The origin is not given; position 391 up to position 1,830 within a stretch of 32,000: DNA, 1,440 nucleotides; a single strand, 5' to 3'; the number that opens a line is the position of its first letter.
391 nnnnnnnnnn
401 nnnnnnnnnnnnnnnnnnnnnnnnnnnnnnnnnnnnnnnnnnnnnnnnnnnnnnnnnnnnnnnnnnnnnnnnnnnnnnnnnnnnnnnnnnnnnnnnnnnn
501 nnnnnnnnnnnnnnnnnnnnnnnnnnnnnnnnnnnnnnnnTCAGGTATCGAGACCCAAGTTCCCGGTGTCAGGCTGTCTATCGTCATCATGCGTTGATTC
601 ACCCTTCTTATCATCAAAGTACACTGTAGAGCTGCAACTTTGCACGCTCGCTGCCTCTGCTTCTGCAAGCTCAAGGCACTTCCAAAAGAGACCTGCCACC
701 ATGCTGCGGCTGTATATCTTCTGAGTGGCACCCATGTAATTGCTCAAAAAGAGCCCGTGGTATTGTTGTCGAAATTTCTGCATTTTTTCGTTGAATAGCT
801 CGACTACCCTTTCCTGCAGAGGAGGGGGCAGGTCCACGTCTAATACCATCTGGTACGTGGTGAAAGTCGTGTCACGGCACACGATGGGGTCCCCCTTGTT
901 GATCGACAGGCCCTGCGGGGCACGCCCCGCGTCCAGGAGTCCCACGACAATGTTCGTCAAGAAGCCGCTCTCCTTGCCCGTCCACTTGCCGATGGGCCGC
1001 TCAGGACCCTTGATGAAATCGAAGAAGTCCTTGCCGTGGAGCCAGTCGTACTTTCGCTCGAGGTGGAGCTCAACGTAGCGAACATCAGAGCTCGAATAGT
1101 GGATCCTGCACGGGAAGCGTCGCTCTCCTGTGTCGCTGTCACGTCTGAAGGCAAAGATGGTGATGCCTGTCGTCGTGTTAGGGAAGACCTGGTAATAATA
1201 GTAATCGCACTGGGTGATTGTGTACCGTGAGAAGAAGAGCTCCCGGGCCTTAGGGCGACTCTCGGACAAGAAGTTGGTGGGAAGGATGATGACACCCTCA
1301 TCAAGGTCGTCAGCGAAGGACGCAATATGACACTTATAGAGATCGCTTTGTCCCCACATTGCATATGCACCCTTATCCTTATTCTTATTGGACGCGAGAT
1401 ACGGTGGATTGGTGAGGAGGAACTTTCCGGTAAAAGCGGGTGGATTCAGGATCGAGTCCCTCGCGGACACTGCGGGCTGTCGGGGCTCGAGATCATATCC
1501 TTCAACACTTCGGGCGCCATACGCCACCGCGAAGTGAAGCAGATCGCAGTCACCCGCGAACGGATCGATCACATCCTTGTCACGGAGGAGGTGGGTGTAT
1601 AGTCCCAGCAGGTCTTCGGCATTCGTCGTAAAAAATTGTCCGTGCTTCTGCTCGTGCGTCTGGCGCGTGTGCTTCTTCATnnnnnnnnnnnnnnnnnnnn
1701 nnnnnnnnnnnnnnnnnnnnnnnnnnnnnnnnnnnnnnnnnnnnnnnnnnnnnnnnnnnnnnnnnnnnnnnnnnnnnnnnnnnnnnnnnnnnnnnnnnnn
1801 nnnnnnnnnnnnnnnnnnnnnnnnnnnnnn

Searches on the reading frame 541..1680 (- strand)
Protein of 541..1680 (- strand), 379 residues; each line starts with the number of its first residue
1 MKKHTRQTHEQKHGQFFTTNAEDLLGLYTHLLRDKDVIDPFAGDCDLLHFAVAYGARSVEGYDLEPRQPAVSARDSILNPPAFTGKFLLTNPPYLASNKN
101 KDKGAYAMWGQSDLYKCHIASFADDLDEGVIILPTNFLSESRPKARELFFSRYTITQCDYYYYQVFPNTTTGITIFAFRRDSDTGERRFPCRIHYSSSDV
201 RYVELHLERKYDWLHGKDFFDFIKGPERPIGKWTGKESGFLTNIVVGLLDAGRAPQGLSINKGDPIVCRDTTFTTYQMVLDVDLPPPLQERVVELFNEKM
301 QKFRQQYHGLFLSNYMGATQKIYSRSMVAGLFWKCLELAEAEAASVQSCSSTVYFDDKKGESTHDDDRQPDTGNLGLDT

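Call 8: search_protein_families(library=pfam, proteins=[window:541-1680:-], max_evalue=0.01)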
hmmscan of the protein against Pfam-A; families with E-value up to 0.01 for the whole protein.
window:541-1680:- (379 aa): 1 family
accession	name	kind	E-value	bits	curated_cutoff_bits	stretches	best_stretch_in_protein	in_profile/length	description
PF07669.17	Eco57I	-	0.00071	20.1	25.3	1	89-166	79-171/171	Eco57I restriction-modification methylase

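Call 9: search_protein_families(library=phrogs, proteins=[window:541-1680:-], max_evalue=0.001)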
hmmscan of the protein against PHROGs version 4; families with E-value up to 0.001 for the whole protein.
window:541-1680:- (379 aa): 1 family
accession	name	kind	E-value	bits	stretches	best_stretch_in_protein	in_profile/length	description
phrog_18657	-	other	1.8e-10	41.3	1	11-148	5-141/325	DNA methyltransferase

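Call 26: find_encoding_contigs(protein=window:541-1680:-, flank=10000, max_places=3)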
Protein window:541-1680:- (379 aa): 4 contigs read that carry it; 2 places shown.
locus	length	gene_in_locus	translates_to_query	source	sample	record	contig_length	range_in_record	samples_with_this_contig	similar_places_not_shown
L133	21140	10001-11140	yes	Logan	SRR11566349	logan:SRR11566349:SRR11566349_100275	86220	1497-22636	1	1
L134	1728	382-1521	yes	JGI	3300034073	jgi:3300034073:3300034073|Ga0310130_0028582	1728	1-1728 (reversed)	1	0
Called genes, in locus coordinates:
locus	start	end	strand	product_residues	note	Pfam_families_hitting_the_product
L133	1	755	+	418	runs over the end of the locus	PF00709:Adenylsucc_synt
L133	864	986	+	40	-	-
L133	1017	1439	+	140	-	-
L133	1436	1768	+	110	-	-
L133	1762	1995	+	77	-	-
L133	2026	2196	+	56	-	-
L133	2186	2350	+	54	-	-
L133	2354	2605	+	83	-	-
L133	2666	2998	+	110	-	-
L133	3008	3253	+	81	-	-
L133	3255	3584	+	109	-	-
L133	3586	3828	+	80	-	-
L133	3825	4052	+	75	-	-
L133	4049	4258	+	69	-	-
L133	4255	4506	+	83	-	-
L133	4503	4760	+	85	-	-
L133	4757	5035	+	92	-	-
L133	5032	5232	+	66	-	-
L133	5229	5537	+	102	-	-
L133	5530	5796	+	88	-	-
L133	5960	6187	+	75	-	-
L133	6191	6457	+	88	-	-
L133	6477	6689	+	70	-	-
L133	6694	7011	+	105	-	-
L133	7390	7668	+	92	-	-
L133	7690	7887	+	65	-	-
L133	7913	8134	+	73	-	-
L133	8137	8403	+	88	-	-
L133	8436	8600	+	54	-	-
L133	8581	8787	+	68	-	-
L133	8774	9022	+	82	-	-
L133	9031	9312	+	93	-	-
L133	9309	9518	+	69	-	-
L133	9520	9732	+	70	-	-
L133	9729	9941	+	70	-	-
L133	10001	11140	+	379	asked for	-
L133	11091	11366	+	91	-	-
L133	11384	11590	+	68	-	-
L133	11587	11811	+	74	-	-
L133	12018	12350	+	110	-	PF00085:Thioredoxin, PF13098:Thioredoxin_2 (weak)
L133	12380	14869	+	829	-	PF17164:DUF5122 (faint), PF12768:Rax2 (faint)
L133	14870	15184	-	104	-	-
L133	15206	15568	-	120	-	-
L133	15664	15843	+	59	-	-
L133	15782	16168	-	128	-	PF01176:eIF-1a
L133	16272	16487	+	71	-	-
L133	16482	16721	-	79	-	-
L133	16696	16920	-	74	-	-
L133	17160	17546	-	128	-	-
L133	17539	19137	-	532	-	PF00118:Cpn60_TCP1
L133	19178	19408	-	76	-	-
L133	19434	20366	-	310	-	PF03851:UvdE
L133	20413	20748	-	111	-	-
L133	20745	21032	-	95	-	-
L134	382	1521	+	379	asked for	-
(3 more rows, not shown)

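Call 48: search_dna_similar(query=L133:17539-19137:-, collection=phages, mode=protein, max_rows=12)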
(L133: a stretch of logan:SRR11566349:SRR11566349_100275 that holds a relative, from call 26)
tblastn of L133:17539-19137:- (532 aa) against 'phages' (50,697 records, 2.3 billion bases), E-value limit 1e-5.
Records with a match: 285; places in all: 285; records where one place covers at least 80% of the query: 221.
Best place of each record, by identity: <60% 285.
By first word of the organism name: Vibrio 89; Flavobacterium 73; Aeromonas 15; Staphylococcus 11; Pseudomonas 11; Cellulophaga 9; Listeria 8; Bacillus 8; Bacteriophage 7; uncultured 7; and 20 more.
By host as written in the record: - 82; Flavobacterium sp. BAL314 68; Staphylococcus aureus 8; Aeromonas hydrophila 8; Listeria monocytogenes 7; Flavobacterium sp. LMO8 4; Cellulophaga sp. HaHa_2_95 4; Pseudomonas aeruginosa 4; and 68 more.
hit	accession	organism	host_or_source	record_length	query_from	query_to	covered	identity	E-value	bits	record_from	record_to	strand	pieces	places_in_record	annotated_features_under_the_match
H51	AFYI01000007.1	Salmonella enterica subsp. enterica serovar Infantis str. ...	Homo sapiens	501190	8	525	97%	48.5%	5e-147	473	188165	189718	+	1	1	chaperonin GroL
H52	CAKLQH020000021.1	Acinetobacter phage MD-2021a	not known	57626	4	525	98%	47.8%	4e-149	478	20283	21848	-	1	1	groL: chaperonin Cpn60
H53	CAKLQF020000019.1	Acinetobacter phage MD-2021a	not known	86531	4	525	98%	47.8%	4e-149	478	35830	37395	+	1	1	groL: chaperonin Cpn60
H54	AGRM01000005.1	Salmonella enterica subsp. houtenae str. ATCC BAA-1581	Homo sapiens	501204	8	525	97%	48.0%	3e-146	470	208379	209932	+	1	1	chaperonin GroL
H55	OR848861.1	Listeria phage LM 4-14-1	Listeria monocytogenes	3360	10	526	97%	47.9%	8e-154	473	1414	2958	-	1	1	record has no annotation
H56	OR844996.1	Staphylococcus phage SA 1306 Kay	Staphylococcus aureus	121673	1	523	98%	46.9%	1e-144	466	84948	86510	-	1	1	record has no annotation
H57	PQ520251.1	Enterococcus phage IME_EF3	-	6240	7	526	98%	47.0%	4e-147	470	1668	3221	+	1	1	record has no annotation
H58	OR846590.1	Enterococcus phage Efs 1-1-1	Enterococcus faecalis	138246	7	526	98%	47.0%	2e-146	470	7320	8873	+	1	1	record has no annotation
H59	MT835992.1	Bacteriophage sp.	human fecal samples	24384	7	523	97%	47.2%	8e-147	471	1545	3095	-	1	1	record has no annotation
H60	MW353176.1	Flavobacterium phage vB_FspM_immuto_3-5A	Flavobacterium sp. LMO8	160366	5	528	98%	44.2%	4e-131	426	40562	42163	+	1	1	chaperonin GroEL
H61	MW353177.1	Flavobacterium phage vB_FspM_immuto_13-6C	Flavobacterium sp. LMO8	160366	5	528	98%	44.2%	4e-131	426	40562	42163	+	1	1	chaperonin GroEL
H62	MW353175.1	Flavobacterium phage vB_FspM_immuto_2-6A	Flavobacterium sp. LMO8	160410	5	528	98%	44.2%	4e-131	426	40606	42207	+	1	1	chaperonin GroEL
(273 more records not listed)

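Call 71: search_protein_families(library=pfam, proteins=[L133:1017-1439:+, L133:1436-1768:+, L133:2666-2998:+, L133:3255-3584:+, L133:5229-5537:+, L133:6694-7011:+, L133:15206-15568:-, L133:17160-17546:-, L133:20413-20748:-, L133:14870-15184:-], max_evalue=0.001)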
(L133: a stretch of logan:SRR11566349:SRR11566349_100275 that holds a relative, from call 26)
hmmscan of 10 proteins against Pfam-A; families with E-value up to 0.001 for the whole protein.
L133:1017-1439:+ (140 aa): 0 families

L133:1436-1768:+ (110 aa): 0 families

L133:2666-2998:+ (110 aa): 0 families

L133:3255-3584:+ (109 aa): 0 families

L133:5229-5537:+ (102 aa): 0 families

L133:6694-7011:+ (105 aa): 0 families

L133:15206-15568:- (120 aa): 0 families

L133:17160-17546:- (128 aa): 0 families

L133:20413-20748:- (111 aa): 0 families

L133:14870-15184:- (104 aa): 0 families
